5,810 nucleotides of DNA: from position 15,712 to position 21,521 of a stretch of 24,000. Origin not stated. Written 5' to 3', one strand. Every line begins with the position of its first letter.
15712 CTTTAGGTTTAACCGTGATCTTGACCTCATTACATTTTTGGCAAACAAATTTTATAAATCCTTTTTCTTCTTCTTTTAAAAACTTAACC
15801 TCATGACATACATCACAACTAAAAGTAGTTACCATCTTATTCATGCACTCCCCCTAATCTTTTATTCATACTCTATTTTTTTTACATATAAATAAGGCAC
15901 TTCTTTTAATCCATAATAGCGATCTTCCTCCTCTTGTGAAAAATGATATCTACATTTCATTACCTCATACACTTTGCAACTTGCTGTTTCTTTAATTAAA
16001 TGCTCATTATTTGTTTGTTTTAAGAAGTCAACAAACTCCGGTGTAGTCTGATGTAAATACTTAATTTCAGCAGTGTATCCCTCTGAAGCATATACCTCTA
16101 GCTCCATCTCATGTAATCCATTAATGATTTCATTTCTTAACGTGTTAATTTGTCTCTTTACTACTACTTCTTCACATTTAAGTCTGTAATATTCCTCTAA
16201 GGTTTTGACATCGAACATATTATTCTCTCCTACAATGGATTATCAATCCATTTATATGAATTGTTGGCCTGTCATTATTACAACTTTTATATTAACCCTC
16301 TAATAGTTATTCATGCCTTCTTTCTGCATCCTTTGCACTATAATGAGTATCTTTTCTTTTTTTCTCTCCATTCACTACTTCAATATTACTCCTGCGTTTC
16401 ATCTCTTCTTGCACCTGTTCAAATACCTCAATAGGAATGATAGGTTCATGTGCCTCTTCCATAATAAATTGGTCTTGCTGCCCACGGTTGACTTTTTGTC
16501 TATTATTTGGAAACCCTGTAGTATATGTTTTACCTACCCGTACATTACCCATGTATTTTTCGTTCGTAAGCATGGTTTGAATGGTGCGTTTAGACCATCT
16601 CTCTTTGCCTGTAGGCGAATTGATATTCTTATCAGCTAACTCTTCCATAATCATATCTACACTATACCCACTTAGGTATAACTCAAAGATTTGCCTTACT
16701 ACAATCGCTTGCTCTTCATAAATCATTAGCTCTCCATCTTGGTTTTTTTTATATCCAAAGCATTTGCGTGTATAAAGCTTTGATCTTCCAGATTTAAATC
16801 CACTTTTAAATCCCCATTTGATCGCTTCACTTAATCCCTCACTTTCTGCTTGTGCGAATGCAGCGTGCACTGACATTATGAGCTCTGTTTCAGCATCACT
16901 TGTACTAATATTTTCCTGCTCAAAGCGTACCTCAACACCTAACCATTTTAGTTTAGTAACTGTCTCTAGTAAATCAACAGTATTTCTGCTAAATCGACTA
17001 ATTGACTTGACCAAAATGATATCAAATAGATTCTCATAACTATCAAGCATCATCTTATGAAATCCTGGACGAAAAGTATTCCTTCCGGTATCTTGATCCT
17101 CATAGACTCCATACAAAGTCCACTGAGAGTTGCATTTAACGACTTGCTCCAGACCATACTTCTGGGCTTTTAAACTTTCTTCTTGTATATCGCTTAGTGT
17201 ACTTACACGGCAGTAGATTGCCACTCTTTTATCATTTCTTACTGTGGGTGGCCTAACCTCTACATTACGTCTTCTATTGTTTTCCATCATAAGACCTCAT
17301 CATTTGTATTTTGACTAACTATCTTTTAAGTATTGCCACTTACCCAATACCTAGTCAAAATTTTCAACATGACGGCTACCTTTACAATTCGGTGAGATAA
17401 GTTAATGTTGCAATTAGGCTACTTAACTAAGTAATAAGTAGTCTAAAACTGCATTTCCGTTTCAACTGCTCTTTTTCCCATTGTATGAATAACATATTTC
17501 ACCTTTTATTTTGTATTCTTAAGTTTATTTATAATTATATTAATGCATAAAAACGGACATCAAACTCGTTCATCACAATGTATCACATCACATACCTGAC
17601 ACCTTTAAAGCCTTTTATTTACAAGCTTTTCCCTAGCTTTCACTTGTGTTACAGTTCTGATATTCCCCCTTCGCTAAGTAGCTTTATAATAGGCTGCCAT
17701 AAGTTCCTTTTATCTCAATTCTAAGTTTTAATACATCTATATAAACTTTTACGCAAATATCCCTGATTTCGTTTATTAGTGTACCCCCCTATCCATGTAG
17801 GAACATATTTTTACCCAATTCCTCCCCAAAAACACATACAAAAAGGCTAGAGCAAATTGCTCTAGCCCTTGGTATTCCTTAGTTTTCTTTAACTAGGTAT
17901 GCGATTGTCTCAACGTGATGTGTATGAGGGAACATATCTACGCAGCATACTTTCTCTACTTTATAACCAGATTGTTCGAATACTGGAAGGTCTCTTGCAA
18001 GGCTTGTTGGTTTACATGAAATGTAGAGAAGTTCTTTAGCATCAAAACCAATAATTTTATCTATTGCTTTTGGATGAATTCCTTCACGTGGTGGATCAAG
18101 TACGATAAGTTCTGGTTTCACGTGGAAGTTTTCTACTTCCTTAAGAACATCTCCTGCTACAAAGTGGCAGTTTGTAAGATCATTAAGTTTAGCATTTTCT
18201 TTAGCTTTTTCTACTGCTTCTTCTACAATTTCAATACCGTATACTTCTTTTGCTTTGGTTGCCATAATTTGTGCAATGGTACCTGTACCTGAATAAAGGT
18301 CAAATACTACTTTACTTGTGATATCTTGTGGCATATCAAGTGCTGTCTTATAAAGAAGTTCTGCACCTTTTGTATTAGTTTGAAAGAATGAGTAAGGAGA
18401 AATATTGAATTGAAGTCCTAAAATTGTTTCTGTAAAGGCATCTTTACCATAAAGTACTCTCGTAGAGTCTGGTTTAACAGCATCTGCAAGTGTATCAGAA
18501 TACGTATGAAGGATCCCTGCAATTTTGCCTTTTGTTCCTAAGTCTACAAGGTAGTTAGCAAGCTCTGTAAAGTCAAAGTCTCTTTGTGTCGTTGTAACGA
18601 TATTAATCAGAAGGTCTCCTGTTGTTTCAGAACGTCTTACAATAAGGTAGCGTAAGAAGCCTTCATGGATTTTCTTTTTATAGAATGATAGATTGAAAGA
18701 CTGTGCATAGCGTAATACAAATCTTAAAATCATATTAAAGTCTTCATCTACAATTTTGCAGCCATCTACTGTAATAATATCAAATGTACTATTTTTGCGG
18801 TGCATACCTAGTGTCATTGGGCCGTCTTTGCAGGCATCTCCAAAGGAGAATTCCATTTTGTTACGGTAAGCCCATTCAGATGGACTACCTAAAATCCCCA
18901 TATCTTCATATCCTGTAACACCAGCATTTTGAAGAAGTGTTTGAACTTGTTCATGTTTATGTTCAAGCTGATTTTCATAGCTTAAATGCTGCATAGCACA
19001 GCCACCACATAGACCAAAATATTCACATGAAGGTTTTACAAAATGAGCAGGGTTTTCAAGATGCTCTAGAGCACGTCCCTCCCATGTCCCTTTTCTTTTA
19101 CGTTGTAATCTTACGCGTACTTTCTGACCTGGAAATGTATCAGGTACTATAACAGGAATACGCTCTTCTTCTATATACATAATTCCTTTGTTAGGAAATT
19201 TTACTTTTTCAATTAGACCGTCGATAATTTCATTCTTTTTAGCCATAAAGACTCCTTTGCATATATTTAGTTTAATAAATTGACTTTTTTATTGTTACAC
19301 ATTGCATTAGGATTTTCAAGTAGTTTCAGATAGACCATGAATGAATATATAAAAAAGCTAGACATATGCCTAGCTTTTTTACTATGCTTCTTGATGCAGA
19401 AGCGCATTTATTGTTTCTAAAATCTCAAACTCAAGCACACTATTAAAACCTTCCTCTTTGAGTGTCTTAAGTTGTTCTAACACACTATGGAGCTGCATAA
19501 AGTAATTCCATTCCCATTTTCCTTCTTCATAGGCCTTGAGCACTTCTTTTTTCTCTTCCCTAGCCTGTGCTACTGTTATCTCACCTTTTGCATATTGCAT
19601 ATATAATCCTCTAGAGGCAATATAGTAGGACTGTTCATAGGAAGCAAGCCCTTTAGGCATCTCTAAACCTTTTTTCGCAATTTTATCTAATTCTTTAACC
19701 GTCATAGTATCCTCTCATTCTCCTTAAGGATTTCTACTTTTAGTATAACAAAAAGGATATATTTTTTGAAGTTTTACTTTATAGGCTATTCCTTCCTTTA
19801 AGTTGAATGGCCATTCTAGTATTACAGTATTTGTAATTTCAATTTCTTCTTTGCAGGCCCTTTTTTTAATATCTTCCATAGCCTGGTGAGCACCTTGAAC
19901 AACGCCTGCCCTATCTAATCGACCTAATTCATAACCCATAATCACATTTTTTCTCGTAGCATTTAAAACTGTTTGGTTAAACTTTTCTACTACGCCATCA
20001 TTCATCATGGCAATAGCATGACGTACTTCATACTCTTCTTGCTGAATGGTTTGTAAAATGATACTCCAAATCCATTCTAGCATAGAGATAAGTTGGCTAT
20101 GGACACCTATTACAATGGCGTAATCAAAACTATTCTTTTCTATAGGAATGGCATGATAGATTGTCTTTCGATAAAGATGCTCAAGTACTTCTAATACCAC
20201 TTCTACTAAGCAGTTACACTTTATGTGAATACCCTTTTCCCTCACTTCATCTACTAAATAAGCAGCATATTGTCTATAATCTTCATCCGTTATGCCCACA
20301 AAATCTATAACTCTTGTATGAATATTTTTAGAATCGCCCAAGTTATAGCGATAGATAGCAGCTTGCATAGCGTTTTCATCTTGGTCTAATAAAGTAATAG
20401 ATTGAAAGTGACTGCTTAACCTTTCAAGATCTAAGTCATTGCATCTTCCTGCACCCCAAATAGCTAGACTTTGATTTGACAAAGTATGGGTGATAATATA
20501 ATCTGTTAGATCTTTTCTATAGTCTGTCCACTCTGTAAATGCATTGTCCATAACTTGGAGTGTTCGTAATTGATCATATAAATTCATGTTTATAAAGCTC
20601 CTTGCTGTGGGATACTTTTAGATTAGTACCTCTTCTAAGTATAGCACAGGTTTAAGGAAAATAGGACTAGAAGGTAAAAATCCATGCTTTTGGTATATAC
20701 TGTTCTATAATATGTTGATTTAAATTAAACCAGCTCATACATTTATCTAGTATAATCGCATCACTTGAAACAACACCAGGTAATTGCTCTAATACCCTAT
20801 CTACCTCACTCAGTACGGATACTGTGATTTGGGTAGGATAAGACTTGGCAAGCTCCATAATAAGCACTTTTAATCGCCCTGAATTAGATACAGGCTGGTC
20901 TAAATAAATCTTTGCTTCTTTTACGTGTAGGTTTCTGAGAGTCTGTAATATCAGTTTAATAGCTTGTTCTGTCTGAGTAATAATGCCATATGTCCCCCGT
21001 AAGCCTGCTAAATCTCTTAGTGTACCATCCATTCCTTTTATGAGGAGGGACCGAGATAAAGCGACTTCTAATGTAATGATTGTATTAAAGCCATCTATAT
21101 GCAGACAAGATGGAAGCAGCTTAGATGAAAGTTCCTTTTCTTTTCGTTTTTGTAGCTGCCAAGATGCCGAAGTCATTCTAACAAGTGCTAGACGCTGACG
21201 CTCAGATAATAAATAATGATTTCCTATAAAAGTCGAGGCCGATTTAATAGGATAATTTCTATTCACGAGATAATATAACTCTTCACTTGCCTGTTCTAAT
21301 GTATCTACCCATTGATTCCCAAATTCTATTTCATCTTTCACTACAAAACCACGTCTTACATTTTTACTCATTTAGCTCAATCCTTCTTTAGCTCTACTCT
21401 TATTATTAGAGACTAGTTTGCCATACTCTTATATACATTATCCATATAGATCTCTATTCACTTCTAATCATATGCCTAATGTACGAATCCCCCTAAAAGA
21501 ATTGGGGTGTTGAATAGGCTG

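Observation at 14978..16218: Two-gene unit downstream of the truncated recombinase: a 118-aa ORF and a 288-aa four-zinc-ribbon coiled-coil protein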

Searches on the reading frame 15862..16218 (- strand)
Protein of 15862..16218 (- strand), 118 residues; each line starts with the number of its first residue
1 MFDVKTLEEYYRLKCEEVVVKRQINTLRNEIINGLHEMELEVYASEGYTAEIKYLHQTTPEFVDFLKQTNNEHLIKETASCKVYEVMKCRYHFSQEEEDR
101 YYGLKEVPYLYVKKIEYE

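Call 5: search_protein_families(library=pfam, proteins=[window:15862-16218:-], max_evalue=1)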
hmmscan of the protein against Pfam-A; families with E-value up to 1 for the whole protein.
window:15862-16218:- (118 aa): 2 families
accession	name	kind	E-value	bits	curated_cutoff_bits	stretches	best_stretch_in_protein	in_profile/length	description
PF07959.18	Fucose_pyrophosphorylase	-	0.0015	18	34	1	5-83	198-276/418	Fucose pyrophosphorylase domain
PF23984.1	DUF7307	-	0.058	13.7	27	1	18-79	24-93/129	Pam3 gp33-like protein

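Call 19: search_protein_families(library=phrogs, proteins=[window:15862-16218:-], max_evalue=0.1)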
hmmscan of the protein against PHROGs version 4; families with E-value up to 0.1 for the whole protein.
window:15862-16218:- (118 aa): 0 families

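Call 20: search_protein_families(library=padloc, proteins=[window:15862-16218:-], max_evalue=0.1)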
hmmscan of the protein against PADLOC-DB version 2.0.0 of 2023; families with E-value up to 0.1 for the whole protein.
window:15862-16218:- (118 aa): 0 families

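Call 21: search_protein_families(library=ncbifam, proteins=[window:15862-16218:-], max_evalue=0.1)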
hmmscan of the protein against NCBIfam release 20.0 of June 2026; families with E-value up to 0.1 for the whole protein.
window:15862-16218:- (118 aa): 1 family
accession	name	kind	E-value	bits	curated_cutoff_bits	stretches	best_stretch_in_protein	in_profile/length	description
NF004594.0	PRK05928.4-3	equivalog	0.037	13.4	365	1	10-57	107-153/237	uroporphyrinogen-III synthase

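Call 25: find_homologous_proteins(query=window:15862-16218:-, max_evalue=0.001)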
Query window:15862-16218:- (118 aa): 5 proteins with E <= 0.001 among 6 candidates.
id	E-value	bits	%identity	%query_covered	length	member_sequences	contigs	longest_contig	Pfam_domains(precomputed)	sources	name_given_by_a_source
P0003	4.6e-62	225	90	98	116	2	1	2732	-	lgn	-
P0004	9.1e-54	198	81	100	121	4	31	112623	-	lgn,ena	-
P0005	1.2e-47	179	75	100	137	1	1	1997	-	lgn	-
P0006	1.8e-42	162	64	98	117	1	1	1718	-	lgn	-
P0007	1.1e-40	156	64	98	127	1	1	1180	-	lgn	-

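Call 27: find_encoding_contigs(protein=P0004, flank=8000, max_places=8)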
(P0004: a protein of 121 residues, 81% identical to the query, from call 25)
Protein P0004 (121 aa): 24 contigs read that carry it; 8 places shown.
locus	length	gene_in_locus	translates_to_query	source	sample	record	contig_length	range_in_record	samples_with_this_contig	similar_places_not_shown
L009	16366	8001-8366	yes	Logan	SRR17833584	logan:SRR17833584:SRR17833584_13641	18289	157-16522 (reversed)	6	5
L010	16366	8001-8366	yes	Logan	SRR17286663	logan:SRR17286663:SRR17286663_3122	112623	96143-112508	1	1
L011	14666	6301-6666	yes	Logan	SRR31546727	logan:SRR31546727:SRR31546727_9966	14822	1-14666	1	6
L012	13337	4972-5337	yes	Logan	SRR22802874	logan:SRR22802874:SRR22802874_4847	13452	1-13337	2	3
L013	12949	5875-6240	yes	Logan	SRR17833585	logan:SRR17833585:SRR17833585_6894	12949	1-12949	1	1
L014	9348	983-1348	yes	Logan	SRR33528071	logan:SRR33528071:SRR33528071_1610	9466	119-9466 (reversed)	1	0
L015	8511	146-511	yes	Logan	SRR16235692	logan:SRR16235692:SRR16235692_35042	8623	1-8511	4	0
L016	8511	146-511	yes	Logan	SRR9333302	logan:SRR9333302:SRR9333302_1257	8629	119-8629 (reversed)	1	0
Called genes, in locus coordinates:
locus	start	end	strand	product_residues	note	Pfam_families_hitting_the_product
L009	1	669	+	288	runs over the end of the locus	PF17989:ALP_N, PF21522:MreB-like_C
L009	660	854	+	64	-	-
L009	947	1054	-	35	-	-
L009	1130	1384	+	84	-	-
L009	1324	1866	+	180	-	-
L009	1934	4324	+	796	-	-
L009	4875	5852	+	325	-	PF00239:Resolvase, PF07508:Recombinase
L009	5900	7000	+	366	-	PF22016:DUF6933, PF07929:PRiA4_ORF3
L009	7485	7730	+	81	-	PF07508:Recombinase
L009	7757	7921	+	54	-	-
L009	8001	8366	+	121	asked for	-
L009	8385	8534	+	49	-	-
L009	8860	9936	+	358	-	PF09491:RE_AlwI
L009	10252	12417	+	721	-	-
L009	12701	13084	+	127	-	-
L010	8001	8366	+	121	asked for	-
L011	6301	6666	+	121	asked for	-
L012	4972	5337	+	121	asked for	-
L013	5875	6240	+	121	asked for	-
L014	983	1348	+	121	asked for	-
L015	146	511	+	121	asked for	-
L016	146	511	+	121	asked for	-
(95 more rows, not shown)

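Call 28: find_encoding_contigs(protein=P0003, flank=8000, max_places=4)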
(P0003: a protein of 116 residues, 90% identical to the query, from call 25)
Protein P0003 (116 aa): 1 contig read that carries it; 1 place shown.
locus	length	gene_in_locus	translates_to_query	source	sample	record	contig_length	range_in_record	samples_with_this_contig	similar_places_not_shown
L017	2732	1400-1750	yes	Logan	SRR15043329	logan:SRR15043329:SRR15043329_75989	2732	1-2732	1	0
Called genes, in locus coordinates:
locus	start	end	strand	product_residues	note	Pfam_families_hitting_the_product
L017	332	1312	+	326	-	PF00239:Resolvase, PF07508:Recombinase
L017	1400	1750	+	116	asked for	-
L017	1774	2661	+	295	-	PF05377:FlaC_arch (faint), PF07889:DUF1664 (weak)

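Call 29: find_encoding_contigs(protein=P0005, flank=8000, max_places=4)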
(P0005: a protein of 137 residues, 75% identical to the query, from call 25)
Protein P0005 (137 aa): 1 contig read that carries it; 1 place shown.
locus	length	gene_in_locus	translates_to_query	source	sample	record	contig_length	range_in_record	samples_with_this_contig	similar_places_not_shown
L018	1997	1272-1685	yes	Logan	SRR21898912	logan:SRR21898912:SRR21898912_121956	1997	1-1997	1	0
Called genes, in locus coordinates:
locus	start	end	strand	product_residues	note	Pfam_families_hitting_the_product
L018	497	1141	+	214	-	PF00239:Resolvase, PF07508:Recombinase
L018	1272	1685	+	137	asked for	-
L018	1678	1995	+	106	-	?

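Call 30: find_encoding_contigs(protein=P0007, flank=8000, max_places=4)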
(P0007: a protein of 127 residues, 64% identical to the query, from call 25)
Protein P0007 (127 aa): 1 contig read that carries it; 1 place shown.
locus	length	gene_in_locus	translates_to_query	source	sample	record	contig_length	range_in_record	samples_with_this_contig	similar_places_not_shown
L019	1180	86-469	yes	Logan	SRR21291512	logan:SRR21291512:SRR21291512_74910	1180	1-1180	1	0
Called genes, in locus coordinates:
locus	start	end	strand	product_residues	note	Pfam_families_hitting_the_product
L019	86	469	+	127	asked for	-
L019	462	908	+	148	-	-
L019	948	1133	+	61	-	-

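Call 79: search_solved_structures(query=A6, max_evalue=10, show_alignments=2)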
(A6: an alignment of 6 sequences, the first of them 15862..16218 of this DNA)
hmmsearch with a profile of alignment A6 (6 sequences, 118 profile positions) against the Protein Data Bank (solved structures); distinct sequences matched with E-value up to 10: 2.
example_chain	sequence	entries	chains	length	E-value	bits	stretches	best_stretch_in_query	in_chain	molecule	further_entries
8cqm_A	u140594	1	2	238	0.052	17.1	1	5-64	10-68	Phospholipase C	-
3mxq_A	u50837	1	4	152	0.41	14.2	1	26-108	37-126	Sensor protein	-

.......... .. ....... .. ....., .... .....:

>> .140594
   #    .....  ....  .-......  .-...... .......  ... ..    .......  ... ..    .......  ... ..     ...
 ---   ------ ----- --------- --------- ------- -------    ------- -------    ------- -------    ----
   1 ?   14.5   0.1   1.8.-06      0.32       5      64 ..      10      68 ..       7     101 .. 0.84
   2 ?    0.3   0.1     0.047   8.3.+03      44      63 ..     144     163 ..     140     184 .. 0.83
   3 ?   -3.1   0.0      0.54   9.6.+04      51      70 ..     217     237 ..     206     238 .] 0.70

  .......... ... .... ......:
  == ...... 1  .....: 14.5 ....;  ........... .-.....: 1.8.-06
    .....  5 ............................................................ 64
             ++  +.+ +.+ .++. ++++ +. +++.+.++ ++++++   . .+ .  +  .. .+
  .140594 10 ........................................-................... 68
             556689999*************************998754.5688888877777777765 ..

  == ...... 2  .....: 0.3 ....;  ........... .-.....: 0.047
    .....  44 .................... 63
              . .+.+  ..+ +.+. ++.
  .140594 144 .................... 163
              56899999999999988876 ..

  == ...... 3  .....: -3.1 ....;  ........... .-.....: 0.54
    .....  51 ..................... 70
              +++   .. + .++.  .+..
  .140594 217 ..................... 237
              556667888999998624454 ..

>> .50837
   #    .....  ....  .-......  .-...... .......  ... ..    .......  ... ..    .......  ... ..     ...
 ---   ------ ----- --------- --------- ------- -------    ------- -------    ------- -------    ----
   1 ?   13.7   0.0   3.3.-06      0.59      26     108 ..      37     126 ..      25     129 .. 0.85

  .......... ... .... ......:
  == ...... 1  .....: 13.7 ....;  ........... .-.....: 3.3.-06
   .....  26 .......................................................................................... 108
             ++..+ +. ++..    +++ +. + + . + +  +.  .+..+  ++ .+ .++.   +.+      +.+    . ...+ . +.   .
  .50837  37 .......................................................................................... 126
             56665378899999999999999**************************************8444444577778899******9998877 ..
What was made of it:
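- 15862..16218 (-): 118-aa orphan protein (p118). No hit in Pfam, NCBIfam, PHROGs, PADLOC or PDB (calls 5, 19-21, 79).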

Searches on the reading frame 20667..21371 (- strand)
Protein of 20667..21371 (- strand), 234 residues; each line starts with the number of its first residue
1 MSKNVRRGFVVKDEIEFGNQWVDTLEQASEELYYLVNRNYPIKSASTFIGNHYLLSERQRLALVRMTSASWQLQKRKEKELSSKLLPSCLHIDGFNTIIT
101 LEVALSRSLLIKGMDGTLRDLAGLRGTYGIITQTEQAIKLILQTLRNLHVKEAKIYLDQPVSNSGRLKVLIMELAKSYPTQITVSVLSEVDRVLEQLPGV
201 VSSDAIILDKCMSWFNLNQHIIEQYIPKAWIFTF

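Call 68: search_protein_families(library=pfam, proteins=[window:20667-21371:-], max_evalue=0.001)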
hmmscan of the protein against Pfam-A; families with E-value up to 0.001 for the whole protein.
window:20667-21371:- (234 aa): 2 families
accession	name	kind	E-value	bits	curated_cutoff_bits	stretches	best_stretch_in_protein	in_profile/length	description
PF18481.7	DUF5616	-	1.1e-48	165.6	27.6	1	87-219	6-139/140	Domain of unknown function (DUF5616)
PF04256.18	DUF434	-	1.8e-21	76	27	1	25-79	2-56/56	Protein of unknown function (DUF434)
